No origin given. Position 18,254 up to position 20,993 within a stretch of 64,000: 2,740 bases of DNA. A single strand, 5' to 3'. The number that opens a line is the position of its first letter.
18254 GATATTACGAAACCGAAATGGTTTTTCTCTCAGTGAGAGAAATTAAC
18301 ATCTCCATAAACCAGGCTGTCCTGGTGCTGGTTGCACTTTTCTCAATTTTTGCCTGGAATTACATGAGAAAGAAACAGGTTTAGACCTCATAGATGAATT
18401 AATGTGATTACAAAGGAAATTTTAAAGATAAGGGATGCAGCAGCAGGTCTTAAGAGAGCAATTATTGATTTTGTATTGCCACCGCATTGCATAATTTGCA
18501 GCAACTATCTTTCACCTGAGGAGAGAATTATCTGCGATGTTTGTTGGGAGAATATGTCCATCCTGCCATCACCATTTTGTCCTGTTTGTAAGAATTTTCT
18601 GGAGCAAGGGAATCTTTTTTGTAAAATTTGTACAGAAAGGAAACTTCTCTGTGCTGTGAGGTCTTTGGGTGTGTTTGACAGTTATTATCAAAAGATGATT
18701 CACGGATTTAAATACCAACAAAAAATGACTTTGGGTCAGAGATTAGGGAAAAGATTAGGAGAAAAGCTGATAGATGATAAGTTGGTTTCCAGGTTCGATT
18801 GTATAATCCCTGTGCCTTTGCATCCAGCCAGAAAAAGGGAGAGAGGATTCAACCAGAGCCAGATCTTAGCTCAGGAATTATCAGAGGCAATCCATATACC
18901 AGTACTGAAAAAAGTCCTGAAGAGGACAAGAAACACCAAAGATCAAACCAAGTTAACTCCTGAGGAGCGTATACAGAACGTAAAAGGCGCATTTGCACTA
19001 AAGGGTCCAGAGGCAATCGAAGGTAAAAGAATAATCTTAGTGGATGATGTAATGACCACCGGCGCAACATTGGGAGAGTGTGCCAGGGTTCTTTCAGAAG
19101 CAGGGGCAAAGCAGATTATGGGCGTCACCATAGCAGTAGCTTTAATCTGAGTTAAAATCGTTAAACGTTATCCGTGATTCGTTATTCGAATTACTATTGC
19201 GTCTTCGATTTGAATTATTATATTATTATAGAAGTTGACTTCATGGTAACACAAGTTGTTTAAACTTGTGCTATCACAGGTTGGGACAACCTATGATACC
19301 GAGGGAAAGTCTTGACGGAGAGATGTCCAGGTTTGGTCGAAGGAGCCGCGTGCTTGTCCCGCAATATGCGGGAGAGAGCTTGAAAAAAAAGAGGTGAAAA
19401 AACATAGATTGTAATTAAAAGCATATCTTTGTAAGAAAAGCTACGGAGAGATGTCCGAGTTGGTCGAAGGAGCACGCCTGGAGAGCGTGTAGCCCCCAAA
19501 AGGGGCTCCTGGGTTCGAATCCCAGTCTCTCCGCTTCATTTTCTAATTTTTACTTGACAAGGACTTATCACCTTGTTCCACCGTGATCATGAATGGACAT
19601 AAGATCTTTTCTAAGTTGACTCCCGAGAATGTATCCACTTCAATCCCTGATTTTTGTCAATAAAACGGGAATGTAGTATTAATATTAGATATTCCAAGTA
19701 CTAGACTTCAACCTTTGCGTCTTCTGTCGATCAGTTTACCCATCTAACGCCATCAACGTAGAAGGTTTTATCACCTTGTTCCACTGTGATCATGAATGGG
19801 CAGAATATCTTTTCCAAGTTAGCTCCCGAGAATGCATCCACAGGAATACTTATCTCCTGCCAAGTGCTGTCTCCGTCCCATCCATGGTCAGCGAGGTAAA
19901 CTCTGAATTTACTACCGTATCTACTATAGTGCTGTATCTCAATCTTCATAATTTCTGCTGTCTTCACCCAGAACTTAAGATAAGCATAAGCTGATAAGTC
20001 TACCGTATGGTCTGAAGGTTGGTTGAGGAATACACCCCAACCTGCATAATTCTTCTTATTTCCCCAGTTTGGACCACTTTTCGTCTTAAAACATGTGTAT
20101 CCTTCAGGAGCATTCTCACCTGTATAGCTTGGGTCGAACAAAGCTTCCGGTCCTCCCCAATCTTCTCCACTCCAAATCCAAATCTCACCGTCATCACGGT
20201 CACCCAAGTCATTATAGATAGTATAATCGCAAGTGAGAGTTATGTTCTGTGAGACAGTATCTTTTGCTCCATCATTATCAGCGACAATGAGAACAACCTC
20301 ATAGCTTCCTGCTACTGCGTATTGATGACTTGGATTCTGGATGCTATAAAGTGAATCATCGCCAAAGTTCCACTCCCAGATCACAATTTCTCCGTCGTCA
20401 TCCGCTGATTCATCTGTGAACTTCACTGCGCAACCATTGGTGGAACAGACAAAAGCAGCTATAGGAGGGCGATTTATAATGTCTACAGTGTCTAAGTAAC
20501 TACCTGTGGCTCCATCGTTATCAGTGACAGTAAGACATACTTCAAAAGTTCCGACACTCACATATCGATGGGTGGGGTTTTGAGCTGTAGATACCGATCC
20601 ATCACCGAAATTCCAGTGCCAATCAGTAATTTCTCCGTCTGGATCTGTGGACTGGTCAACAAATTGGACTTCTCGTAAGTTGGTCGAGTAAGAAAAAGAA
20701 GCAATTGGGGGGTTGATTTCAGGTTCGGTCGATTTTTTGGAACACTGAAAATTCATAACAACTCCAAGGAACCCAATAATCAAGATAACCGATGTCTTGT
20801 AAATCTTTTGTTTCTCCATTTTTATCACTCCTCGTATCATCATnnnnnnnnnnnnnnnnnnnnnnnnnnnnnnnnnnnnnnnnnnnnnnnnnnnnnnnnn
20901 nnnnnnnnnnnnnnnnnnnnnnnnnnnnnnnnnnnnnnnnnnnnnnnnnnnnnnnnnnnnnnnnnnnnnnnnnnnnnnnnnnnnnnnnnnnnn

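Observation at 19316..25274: A decayed integrative element at tRNA-Ser(GGA), with an att-like 24-bp direct repeat, an integrase C-terminal remnant missed by the ORF track, and a beta-1,3-glucan-targeting cargo module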

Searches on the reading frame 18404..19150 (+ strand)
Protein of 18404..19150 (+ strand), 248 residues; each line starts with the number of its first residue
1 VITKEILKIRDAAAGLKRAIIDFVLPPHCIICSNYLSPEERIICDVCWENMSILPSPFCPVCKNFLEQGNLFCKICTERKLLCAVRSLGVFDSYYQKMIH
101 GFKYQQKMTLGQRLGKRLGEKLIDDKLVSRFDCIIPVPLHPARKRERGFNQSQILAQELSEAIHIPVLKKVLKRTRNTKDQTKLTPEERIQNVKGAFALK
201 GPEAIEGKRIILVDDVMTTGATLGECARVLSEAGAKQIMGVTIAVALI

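Call 8: search_protein_families(library=pfam, proteins=[window:18404-19150:+], max_evalue=0.01)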
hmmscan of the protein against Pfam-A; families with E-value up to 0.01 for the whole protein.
window:18404-19150:+ (248 aa): 3 families
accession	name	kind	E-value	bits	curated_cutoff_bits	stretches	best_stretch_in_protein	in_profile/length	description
PF00156.33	Pribosyltran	-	1.3e-10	41.2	26.3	1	148-242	40-122/158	Phosphoribosyl transferase domain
PF18912.6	DZR_2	-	1.8e-10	40.9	27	1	20-76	1-55/56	Double zinc ribbon domain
PF14681.12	UPRTase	-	0.0018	18.2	27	1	197-243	110-158/206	Uracil phosphoribosyltransferase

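Call 14: find_related_loci(query=window:18404-19150:+, collection=genome_contigs, flank=10000)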
Query window:18404-19150:+ (248 aa) in genome_contigs; peptide patterns used: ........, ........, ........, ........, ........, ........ (x = any residue, [..] = any of these).
118 stretches matched a pattern; 39 encode a relative of the query (tblastn E <= 1e-3); 39 distinct loci.
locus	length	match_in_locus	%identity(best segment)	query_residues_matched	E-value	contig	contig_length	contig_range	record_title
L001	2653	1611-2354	82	1-248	1e-145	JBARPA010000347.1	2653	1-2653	MAG: Candidatus Zixiibacteriota bacterium isolate MFD13423_ilm_asm_bin54 k127_185855, whole genome shotgun sequence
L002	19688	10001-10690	41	18-244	1e-51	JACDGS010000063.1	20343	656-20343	MAG: Chthoniobacterales bacterium isolate MGR_bin418 SD2908_NODE_1027_length_20343_cov_1.649139, whole genome shotgun se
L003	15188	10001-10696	40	18-246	1e-44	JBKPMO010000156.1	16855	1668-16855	MAG: Verrucomicrobiota bacterium isolate GS_HAYS_MAG_00064 GS_HAYS_000003478816, whole genome shotgun sequence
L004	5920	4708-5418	36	19-244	5e-44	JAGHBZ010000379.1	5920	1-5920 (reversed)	MAG: Candidatus Sumerlaeota bacterium isolate AUK269 PB_MBMC_223_c_000000000440, whole genome shotgun sequence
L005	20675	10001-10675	35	20-246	1e-43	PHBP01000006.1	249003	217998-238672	MAG: Candidatus Cloacimonetes bacterium HGW-Cloacimonetes-2 bjp_ig2102_scaffold_110, whole genome shotgun sequence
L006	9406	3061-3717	40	22-235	2e-43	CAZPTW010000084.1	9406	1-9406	MAG TPA_asm: uncultured Smithella sp. isolate binchicken_co265_149 genome assembly, contig: NODE_10698_length_9406_cov_5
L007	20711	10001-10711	36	14-248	1e-42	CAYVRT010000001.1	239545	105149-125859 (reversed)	MAG TPA_asm: uncultured Anaerolinea sp. isolate SRP278314_co1_299 genome assembly, contig: NODE_29_length_239545_cov_33.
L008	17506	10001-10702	36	7-243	4e-42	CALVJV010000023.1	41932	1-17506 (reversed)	MAG: uncultured Clostridia bacterium isolate E08__bin310 genome assembly, contig: E08__k127_4689347, whole genome shotgu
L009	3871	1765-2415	35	22-246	2e-40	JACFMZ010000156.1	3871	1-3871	MAG: Bacteroidetes bacterium isolate BROCD011 NODE_10087_length_3871_cov_3.555031, whole genome shotgun sequence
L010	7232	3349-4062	36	6-246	2e-39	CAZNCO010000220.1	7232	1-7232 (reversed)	MAG TPA_asm: uncultured Ohtaekwangia sp. isolate SRP093762_co1_48 genome assembly, contig: NODE_5676_length_7232_cov_7.1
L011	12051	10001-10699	33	22-247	7e-39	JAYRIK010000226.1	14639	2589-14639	MAG: Candidatus Auribacterota bacterium isolate SZ_szas25bin.51 k141_1280244, whole genome shotgun sequence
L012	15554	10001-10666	35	18-244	1e-38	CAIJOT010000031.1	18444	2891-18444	MAG: uncultured delta proteobacterium isolate AlinenSediments_bin-2384 genome assembly, contig: bin-2384:031/342, whole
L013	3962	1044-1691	31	20-246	9e-38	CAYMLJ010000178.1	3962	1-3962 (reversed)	MAG TPA_asm: uncultured Ruminiclostridium sp. isolate binchicken_co39_297 genome assembly, contig: NODE_46094_length_396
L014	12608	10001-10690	33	10-244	3e-37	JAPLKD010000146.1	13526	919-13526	MAG: Proteobacteria bacterium isolate LacPavin_0920_SED1_MAG_45_15 LacPavin_0920_SED1_scaffold_427664, whole genome shot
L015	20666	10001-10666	36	22-246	3e-37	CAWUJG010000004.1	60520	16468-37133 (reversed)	MAG: uncultured Cytophagales bacterium isolate SRR17458612_binner123_7_1705322964 genome assembly, contig: ERZ21854031.1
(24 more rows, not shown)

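Call 40: find_related_loci(query=A3, collection=metagenome_contigs, flank=10000)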
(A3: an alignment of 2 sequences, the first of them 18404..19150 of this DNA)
Query A3 (248 aa) in metagenome_contigs; peptide patterns used: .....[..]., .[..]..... (x = any residue, [..] = any of these).
360 stretches matched a pattern, but none encodes a relative of the query by tblastn (E <= 1e-3).

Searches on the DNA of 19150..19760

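Call 48: search_rna_families(source=window, start=19150, end=19760, threshold=evalue, max_evalue=1)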
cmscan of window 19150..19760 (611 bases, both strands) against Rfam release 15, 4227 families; matches with E-value up to 1: 4.
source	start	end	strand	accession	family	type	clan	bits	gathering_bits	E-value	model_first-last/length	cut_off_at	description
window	19445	19533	+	RF00005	tRNA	Gene; tRNA;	CL00001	53.4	29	1.1e-10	1-71/71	no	tRNA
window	19490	19533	-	RF04351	Plastid-psbl-rps4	Cis-reg;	-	28.2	68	0.00086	1-53/53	no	Plastid-psbl-rps4 3UTR RNA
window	19467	19601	+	RF02223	sX4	Gene; sRNA;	-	19.7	70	0.068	1-167/167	no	Proteobacterial sRNA sX4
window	19239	19418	+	RF01578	RUF1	Gene; sRNA;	-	18.2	70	0.52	1-264/264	no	Plasmodium RNA of unkown function RUF1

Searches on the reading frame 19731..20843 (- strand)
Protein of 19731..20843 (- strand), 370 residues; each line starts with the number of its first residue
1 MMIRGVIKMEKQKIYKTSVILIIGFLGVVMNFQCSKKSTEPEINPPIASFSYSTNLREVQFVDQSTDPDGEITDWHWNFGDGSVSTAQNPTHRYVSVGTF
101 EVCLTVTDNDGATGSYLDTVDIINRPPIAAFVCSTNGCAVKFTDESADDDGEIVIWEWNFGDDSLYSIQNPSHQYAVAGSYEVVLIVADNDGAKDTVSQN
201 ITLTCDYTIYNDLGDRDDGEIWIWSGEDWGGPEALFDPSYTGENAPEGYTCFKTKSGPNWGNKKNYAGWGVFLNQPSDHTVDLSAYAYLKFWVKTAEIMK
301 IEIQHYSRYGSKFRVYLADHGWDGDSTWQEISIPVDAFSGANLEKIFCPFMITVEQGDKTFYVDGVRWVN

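Call 8: search_protein_families(library=pfam, proteins=[window:19731-20843:-], max_evalue=0.01)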
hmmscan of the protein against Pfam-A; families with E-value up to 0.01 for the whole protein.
window:19731-20843:- (370 aa): 3 families
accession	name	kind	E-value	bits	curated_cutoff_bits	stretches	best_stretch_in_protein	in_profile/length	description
PF18911.6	PKD_4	-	7.4e-38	128.9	27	2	56-120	17-81/85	PKD domain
PF00801.26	PKD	-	6.6e-25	87.4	23.5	2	57-115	15-74/80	PKD domain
PF22352.2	K319L-like_PKD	-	6.9e-08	32.8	27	1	64-115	20-77/84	K319L-like, PKD domain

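Call 30: search_protein_families(library=ncbifam, proteins=[window:19731-20843:-], max_evalue=0.01)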
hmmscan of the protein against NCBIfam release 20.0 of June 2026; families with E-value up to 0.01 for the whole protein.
window:19731-20843:- (370 aa): 2 families
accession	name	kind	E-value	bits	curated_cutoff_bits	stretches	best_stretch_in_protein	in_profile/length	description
TIGR00864.1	PCC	subfamily_domain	1.8e-06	24.6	1861.4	1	74-189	1088-1205/2700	polycystin cation channel protein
NF058578.1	CPR_pilus_PamR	equivalog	1.2e-05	24.4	300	0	86-124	202-239/297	pilus system RbmA-like protein PamR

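Call 92: search_protein_families(library=phrogs, proteins=[window:19731-20843:-], max_evalue=0.001)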
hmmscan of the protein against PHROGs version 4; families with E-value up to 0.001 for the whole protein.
window:19731-20843:- (370 aa): 0 families

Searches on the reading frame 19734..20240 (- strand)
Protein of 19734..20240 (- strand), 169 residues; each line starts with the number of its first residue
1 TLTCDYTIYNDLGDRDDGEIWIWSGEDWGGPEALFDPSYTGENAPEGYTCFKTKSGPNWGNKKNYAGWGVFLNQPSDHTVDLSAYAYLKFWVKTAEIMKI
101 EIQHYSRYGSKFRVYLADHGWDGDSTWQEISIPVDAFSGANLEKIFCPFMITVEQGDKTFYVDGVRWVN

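Call 62: search_solved_structures(query=window:19734-20240:-, max_evalue=10, show_alignments=2)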
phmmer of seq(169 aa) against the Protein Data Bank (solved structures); distinct sequences matched with E-value up to 10: 0.
